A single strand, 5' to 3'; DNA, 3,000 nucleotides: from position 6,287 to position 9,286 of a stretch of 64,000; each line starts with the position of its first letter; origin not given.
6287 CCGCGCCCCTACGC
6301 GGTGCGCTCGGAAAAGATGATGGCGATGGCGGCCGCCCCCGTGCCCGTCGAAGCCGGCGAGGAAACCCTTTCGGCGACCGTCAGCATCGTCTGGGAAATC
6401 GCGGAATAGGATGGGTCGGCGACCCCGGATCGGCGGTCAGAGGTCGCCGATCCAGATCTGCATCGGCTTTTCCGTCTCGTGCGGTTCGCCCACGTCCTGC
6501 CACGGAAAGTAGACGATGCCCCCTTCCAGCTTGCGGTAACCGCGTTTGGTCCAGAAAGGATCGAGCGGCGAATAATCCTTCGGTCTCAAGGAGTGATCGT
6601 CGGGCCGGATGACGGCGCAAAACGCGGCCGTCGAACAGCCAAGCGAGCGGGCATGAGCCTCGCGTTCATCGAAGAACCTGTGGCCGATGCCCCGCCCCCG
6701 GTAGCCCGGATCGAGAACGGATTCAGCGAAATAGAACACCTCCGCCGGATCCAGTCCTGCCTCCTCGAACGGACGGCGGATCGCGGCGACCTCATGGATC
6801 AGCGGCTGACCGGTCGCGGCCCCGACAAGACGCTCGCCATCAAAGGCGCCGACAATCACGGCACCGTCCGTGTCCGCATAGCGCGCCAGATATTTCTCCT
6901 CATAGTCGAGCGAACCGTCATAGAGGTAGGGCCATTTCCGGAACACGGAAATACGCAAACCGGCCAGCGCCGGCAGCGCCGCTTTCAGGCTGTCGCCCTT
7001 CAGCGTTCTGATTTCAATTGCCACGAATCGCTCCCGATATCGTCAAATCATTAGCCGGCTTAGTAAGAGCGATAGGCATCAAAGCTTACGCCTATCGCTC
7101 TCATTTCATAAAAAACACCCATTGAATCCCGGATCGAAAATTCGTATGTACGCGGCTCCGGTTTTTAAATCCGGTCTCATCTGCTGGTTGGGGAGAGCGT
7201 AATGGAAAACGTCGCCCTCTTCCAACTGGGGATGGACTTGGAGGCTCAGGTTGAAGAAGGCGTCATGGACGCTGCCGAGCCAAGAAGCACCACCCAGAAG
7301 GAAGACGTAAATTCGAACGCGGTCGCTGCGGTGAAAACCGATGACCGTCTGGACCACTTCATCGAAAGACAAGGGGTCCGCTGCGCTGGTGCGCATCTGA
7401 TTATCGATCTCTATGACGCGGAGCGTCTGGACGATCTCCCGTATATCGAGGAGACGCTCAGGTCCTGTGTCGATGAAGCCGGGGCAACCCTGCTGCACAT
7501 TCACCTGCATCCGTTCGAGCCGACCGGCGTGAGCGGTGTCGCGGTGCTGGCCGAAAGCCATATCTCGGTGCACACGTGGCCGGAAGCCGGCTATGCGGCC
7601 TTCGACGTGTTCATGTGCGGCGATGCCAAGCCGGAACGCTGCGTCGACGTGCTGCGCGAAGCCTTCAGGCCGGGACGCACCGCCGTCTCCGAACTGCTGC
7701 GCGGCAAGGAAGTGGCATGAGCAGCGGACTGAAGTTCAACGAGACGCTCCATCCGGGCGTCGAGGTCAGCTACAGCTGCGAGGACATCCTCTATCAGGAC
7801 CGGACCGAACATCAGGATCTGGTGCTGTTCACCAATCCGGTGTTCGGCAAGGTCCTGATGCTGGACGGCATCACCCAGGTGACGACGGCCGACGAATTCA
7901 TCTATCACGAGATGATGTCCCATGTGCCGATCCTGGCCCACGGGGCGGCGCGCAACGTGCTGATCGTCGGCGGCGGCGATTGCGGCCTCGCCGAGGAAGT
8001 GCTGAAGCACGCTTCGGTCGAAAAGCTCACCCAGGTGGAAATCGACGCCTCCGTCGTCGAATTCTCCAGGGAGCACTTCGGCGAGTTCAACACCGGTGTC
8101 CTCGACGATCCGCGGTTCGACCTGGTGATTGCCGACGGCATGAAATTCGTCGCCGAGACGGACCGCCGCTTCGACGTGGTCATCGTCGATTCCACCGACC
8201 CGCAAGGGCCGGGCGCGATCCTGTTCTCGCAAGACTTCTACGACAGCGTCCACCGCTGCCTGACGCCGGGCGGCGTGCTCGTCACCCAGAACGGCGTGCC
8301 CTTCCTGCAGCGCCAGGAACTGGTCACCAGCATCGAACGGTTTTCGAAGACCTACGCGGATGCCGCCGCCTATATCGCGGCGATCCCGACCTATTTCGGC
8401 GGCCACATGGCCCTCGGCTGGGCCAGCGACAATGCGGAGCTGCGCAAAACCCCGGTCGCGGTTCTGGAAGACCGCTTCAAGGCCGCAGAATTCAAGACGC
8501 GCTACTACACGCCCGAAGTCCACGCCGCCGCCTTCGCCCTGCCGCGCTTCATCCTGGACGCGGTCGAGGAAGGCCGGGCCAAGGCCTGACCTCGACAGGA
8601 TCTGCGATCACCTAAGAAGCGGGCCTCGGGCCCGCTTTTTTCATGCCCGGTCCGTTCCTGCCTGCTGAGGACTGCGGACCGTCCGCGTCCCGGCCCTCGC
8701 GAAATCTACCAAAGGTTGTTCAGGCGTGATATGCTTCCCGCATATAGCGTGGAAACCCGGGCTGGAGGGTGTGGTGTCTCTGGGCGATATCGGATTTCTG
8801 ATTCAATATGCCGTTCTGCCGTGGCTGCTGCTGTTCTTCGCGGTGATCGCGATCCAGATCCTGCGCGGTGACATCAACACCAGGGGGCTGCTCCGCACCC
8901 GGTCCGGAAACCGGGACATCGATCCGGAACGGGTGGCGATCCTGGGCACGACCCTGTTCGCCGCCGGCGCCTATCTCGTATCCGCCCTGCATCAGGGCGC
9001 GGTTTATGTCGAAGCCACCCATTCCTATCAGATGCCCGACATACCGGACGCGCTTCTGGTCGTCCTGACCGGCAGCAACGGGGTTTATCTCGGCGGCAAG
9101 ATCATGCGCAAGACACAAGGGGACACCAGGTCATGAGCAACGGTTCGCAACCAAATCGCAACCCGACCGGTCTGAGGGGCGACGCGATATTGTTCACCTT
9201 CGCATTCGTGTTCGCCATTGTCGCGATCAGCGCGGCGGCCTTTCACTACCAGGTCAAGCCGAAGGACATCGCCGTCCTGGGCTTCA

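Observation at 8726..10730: Secreted non-specific nuclease co-oriented with two small translationally coupled membrane proteins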

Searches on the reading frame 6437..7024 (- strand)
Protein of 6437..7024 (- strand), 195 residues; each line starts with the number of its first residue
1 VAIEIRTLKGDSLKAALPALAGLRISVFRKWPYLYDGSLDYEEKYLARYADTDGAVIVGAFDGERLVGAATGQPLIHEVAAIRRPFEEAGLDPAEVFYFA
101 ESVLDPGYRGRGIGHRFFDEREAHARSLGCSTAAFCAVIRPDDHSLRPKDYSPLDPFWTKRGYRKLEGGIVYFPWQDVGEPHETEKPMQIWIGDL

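Call 4: search_protein_families(library=pfam, proteins=[window:6437-7024:-], max_evalue=0.01)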
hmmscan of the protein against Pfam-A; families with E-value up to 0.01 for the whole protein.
window:6437-7024:- (195 aa): 2 families
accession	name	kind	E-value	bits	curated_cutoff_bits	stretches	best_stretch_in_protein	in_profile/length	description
PF00583.31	Acetyltransf_1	-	1.9e-08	35.1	20.7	1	41-145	19-107/116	Acetyltransferase (GNAT) family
PF13508.13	Acetyltransf_7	-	0.0032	18.3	27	1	64-137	12-63/84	Acetyltransferase (GNAT) domain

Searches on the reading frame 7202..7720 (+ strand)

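Call 4: search_protein_families(library=pfam, proteins=[window:7202-7720:+], max_evalue=0.01)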
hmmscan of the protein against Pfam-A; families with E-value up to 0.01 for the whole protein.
window:7202-7720:+ (172 aa): 1 family
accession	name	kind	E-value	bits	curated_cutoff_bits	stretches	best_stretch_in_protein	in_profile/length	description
PF02675.21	AdoMet_dc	-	2.4e-37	128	25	1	65-168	1-107/107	S-adenosylmethionine decarboxylase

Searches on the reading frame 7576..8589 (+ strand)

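Call 4: search_protein_families(library=pfam, proteins=[window:7576-8589:+], max_evalue=0.01)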
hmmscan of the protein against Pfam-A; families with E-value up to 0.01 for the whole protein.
window:7576-8589:+ (337 aa): 7 families
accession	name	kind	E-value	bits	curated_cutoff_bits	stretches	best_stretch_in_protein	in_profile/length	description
PF01564.23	Spermine_synth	-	1e-56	191.9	22.9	1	107-288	1-181/186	Spermine/spermidine synthase domain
PF17284.7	Spermine_synt_N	-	2.9e-13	49.9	22.1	1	54-103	3-52/53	Spermidine synthase tetramerisation domain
PF13847.12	Methyltransf_31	-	0.00099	19.3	27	1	151-254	31-123/145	Methyltransferase domain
PF05430.17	Methyltransf_30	-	0.001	19.4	22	1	180-238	32-89/124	S-adenosyl-L-methionine-dependent methyltransferase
PF08242.18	Methyltransf_12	-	0.0018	19.4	30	0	129-204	1-71/98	Methyltransferase domain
PF13649.12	Methyltransf_25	-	0.0024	18.9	27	1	128-233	1-97/97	Methyltransferase domain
PF08241.18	Methyltransf_11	-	0.0048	17.9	21.2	0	131-236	3-94/95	Methyltransferase domain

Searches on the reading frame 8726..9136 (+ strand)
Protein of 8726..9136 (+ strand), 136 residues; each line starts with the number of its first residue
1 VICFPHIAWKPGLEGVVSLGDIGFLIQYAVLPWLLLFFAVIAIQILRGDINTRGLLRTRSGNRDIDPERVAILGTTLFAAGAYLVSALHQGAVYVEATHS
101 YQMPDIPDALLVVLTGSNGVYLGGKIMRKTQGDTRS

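Call 4: search_protein_families(library=pfam, proteins=[window:8726-9136:+], max_evalue=0.01)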
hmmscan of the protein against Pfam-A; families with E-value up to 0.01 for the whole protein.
window:8726-9136:+ (136 aa): 0 families

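Call 5: search_protein_families(library=ncbifam, proteins=[window:8726-9136:+], max_evalue=1)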
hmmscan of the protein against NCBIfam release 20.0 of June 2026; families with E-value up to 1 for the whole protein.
window:8726-9136:+ (136 aa): 0 families

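Call 6: search_protein_families(library=padloc, proteins=[window:8726-9136:+], max_evalue=1)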
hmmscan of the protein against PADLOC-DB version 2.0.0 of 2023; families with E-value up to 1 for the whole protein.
window:8726-9136:+ (136 aa): 0 families

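Call 9: find_homologous_proteins(query=window:8726-9136:+, max_evalue=0.001)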
Query window:8726-9136:+ (136 aa): 11 proteins with E <= 0.001 among 74 candidates.
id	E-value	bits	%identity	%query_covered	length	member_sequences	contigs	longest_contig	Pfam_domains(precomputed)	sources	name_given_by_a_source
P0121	3.0e-63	230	90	88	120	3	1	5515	-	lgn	-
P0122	3.3e-63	230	88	88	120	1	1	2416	-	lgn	-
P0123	6.7e-59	216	83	88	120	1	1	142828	-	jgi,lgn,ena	-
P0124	1.3e-45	173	69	84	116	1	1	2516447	-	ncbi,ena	-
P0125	6.2e-34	135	57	79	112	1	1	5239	-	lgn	-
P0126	8.1e-21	92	47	79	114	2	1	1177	-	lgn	-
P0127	7.9e-14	70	44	80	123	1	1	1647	-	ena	-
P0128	2.2e-13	68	39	68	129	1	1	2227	-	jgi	jgi:hypothetical protein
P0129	3.3e-11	61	45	78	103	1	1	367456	-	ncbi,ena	-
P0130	3.6e-10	58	48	65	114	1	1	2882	-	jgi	-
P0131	5.0e-8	51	47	56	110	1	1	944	-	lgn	-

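Call 73: search_protein_families(library=phrogs, proteins=[window:8774-9136:+], max_evalue=1)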
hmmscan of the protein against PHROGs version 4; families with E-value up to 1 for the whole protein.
window:8774-9136:+ (120 aa): 0 families

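Call 89: predict_structure(alignment_id=A7)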
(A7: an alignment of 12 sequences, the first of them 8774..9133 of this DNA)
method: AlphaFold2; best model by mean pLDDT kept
length: 120 residues; sequences in the alignment: 12
mean_pLDDT: 64.3   pTM: 0.46
mean pLDDT of the five models: 64.3, 63.8, 63.5, 61.7, 61.3
residues with pLDDT >= 90: 0; 70-90: 29; 50-70: 88; < 50: 3
segments of 3 or more residues with pLDDT < 50: none
pLDDT, mean of each block of 10 residues (from residue 1): 62 68 67 58 59 68 72 73 71 65 58 51
secondary structure, 60 per line:
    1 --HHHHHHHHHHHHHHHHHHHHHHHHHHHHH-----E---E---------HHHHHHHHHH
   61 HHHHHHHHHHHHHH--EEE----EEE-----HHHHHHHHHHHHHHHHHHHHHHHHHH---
elements in order: H3-31 H51-74 E77-79 E84-86 H92-117
